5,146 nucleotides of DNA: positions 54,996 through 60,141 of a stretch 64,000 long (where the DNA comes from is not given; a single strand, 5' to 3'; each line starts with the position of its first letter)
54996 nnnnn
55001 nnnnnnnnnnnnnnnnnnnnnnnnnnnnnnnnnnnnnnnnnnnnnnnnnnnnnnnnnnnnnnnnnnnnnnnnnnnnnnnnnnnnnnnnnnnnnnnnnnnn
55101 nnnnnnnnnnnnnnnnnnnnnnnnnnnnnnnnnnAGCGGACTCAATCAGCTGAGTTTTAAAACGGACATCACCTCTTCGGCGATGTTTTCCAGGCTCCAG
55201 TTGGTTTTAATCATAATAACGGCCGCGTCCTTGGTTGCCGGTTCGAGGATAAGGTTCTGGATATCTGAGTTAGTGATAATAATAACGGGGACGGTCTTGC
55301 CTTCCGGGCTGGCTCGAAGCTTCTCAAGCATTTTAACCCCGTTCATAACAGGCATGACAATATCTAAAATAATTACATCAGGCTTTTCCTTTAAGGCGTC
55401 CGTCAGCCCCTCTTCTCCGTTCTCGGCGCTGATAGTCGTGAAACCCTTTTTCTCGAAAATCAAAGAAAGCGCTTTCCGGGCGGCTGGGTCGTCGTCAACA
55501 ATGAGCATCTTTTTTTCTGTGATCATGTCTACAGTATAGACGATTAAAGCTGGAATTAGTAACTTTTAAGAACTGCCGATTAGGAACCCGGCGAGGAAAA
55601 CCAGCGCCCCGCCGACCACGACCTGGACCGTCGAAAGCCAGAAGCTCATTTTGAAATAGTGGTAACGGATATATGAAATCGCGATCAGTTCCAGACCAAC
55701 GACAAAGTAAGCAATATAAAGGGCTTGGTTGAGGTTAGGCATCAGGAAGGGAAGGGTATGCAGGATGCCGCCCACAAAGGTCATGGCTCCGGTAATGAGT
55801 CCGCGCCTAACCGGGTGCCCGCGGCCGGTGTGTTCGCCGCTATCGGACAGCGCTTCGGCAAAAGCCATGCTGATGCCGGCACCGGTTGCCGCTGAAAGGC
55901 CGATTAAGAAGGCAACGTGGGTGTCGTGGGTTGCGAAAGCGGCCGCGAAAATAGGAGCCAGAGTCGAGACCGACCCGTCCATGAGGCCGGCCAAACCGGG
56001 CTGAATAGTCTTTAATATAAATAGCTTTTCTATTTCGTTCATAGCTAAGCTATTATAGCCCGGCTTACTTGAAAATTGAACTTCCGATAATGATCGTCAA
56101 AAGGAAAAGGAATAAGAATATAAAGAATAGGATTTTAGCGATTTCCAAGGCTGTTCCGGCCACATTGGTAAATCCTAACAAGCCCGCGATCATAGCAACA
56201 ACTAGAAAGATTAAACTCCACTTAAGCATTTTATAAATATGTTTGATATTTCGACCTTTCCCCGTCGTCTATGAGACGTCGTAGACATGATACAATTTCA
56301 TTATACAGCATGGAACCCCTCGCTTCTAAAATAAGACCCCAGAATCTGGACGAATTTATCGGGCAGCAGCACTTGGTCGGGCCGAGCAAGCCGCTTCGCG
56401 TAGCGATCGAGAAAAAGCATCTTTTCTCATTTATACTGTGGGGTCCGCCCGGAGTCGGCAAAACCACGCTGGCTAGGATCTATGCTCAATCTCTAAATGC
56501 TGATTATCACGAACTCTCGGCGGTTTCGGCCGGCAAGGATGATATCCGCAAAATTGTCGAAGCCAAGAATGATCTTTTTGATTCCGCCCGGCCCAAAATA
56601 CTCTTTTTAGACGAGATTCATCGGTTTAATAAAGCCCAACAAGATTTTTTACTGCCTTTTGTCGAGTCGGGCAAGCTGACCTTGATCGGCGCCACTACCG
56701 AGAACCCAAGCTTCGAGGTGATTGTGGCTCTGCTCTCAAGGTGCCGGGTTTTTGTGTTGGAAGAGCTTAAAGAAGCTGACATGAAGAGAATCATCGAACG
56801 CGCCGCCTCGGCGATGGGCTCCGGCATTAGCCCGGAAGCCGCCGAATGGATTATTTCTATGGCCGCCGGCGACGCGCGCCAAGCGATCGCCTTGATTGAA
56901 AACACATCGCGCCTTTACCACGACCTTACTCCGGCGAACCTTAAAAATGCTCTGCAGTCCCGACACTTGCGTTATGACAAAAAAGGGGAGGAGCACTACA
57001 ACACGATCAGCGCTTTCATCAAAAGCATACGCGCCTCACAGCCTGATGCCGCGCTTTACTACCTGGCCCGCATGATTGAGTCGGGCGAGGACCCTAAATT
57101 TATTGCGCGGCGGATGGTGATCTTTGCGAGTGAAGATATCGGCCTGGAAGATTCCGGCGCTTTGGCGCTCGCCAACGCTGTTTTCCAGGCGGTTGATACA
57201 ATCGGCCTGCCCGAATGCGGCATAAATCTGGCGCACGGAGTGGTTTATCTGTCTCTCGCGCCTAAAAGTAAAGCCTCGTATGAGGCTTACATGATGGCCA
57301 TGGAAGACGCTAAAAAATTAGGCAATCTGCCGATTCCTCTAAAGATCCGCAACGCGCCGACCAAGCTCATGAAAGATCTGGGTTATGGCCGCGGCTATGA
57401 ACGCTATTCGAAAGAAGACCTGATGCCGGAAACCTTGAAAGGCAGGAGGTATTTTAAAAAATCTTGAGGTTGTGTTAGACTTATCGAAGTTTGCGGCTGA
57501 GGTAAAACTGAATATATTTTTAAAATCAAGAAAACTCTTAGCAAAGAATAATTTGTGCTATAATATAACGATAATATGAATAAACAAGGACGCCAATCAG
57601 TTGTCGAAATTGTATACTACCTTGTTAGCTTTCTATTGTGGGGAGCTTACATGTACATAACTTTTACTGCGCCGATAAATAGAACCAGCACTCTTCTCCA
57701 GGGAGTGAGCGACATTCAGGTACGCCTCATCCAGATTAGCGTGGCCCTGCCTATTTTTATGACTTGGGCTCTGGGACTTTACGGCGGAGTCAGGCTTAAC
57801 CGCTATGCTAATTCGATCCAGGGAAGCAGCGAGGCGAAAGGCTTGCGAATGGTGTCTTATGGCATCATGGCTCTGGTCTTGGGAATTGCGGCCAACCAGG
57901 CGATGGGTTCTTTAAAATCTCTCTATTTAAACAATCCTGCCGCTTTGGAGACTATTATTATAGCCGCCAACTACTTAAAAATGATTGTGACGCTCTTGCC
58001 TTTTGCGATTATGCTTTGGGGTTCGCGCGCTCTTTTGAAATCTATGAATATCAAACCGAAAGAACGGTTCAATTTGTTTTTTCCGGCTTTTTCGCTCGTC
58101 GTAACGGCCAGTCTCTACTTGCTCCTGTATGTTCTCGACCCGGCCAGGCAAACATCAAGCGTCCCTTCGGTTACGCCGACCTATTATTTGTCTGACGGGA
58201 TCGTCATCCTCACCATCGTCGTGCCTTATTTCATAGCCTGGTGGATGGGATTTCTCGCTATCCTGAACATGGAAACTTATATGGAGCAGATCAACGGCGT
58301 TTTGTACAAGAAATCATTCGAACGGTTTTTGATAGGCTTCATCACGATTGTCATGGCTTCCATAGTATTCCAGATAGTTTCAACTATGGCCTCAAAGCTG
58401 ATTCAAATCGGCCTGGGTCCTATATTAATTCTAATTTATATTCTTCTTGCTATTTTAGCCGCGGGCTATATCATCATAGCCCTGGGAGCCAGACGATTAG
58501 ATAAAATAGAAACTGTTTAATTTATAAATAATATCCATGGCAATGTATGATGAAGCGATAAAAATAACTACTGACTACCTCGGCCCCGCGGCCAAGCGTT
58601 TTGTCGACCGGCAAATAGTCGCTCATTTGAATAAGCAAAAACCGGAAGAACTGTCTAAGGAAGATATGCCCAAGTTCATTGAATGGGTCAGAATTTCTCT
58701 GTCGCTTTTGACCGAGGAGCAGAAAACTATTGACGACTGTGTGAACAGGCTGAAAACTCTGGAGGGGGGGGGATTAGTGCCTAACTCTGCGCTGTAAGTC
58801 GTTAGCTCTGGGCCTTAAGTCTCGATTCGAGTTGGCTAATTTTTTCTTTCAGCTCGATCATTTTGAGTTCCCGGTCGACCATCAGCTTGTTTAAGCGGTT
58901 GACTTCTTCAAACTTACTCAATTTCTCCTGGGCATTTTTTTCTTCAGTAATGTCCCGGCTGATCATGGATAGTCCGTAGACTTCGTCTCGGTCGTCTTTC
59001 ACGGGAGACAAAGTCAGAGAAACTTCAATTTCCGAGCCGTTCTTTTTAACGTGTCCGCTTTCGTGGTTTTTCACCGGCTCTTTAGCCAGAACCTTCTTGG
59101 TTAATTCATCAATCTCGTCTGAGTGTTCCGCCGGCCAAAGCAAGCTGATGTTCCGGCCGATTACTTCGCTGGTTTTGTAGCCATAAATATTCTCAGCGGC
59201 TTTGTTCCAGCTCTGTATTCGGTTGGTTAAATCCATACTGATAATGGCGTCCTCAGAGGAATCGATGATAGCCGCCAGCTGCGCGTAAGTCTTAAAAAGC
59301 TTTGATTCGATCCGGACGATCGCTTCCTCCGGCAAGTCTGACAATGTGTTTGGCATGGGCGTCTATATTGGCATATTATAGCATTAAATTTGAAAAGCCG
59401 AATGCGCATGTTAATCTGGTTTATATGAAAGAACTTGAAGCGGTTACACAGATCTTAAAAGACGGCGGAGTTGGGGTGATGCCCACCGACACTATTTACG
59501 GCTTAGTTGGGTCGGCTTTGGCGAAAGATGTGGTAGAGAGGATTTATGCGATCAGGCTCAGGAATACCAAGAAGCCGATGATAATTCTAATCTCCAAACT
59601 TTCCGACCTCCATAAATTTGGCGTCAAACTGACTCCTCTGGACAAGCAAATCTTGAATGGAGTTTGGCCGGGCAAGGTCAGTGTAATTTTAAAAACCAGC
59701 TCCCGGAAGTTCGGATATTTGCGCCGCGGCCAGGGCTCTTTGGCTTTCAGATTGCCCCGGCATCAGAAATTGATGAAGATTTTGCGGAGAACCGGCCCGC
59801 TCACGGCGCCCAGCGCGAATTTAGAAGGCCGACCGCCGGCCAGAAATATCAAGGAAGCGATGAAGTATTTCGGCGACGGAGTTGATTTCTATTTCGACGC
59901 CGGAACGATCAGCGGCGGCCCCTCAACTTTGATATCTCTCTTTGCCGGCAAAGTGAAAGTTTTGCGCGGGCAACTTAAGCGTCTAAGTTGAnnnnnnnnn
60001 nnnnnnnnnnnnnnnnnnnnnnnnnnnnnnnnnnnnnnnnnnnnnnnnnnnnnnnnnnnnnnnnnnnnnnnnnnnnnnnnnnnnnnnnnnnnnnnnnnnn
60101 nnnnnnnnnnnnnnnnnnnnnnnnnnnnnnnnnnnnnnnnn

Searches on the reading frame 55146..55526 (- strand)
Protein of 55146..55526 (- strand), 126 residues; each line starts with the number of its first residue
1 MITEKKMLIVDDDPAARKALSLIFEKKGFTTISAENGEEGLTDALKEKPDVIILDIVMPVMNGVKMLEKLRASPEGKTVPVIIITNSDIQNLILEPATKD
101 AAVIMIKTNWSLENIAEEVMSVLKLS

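Call 65: search_protein_families(library=pfam, proteins=[window:55146-55526:-], max_evalue=0.0001)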
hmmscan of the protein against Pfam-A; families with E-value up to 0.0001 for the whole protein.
window:55146-55526:- (126 aa): 1 family
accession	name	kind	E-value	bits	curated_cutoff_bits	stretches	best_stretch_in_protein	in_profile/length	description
PF00072.30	Response_reg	-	1.2e-21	77.4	30.2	1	8-108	2-100/111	Response regulator receiver domain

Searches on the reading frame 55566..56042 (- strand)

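Call 65: search_protein_families(library=pfam, proteins=[window:55566-56042:-], max_evalue=0.0001)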
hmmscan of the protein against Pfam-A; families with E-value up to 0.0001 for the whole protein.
window:55566-56042:- (158 aa): 1 family
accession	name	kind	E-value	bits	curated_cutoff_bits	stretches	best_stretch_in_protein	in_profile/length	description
PF01988.24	VIT1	-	2.5e-13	50.8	28.1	1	75-157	131-214/214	VIT family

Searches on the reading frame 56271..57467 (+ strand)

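Call 65: search_protein_families(library=pfam, proteins=[window:56271-57467:+], max_evalue=0.0001)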
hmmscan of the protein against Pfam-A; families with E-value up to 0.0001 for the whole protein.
window:56271-57467:+ (398 aa): 12 families
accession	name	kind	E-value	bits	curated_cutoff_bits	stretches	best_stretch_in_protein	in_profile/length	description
PF12002.13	MgsA_C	-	7.9e-51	172.7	27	1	256-396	2-149/167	MgsA AAA+ ATPase C terminal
PF16193.11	AAA_assoc_2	-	8.3e-21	74.5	34.3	1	186-254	7-81/81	AAA C-terminal domain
PF00004.35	AAA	-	7.5e-17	62.4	21.2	1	55-162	2-127/131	ATPase family associated with various cellular activities (AAA)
PF05496.18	RuvB_N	-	1.8e-15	57.5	27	1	21-139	1-116/159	Holliday junction DNA helicase RuvB P-loop domain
PF07728.20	AAA_5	-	2.9e-09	37.5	22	1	54-145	2-104/139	AAA domain (dynein-related subfamily)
PF00158.32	Sigma54_activat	-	5.5e-07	29.8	20.2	0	99-153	85-140/168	Sigma-54 interaction domain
PF13173.12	AAA_14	-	3.4e-06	27.5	27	1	55-134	6-88/129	AAA domain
PF01078.27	Mg_chelatase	-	6.9e-06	26.1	20.3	0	39-73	12-44/207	Magnesium chelatase, subunit ChlI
PF13191.12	AAA_16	-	9.8e-06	26.6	32.6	0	53-81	26-52/167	AAA ATPase domain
PF13401.12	AAA_22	-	1.3e-05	26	27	0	55-79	9-36/130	AAA domain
PF07724.20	AAA_2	-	2.1e-05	25.1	27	0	50-137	2-105/166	AAA domain (Cdc48 subfamily)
PF14532.12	Sigma54_activ_2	-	7.6e-05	23.4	25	0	55-134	25-96/138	Sigma-54 interaction domain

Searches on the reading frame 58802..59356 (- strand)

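Call 65: search_protein_families(library=pfam, proteins=[window:58802-59356:-], max_evalue=0.0001)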
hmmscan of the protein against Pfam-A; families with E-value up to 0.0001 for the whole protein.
window:58802-59356:- (184 aa): 5 families
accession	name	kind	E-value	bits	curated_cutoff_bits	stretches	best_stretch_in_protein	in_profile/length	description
PF13426.13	PAS_9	-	1.8e-17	63.9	27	1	36-138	2-103/103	PAS domain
PF00989.32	PAS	-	1.3e-16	61.1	22.6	1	26-136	2-113/113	PAS fold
PF08448.16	PAS_4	-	2.9e-16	60.1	23.1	1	32-140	2-109/110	PAS fold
PF13188.13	PAS_8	-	4.5e-07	30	21.8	1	26-76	2-49/65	PAS domain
PF13596.12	PAS_10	-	8.4e-05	23.6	22.1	0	29-137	3-106/106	PAS domain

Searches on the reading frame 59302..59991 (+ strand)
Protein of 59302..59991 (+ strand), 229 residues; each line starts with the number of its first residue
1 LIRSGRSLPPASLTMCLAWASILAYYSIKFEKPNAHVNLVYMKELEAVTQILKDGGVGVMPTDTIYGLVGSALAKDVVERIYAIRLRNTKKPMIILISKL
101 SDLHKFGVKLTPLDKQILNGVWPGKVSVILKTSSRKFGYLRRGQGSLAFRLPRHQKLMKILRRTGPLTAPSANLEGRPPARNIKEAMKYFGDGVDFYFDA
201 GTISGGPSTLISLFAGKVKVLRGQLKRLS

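Call 65: search_protein_families(library=pfam, proteins=[window:59302-59991:+], max_evalue=0.0001)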
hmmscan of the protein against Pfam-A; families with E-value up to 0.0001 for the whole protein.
window:59302-59991:+ (229 aa): 1 family
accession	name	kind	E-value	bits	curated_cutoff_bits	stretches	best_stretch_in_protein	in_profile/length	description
PF01300.24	Sua5_yciO_yrdC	-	7.5e-41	140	25.1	1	50-222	1-176/178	Telomere recombination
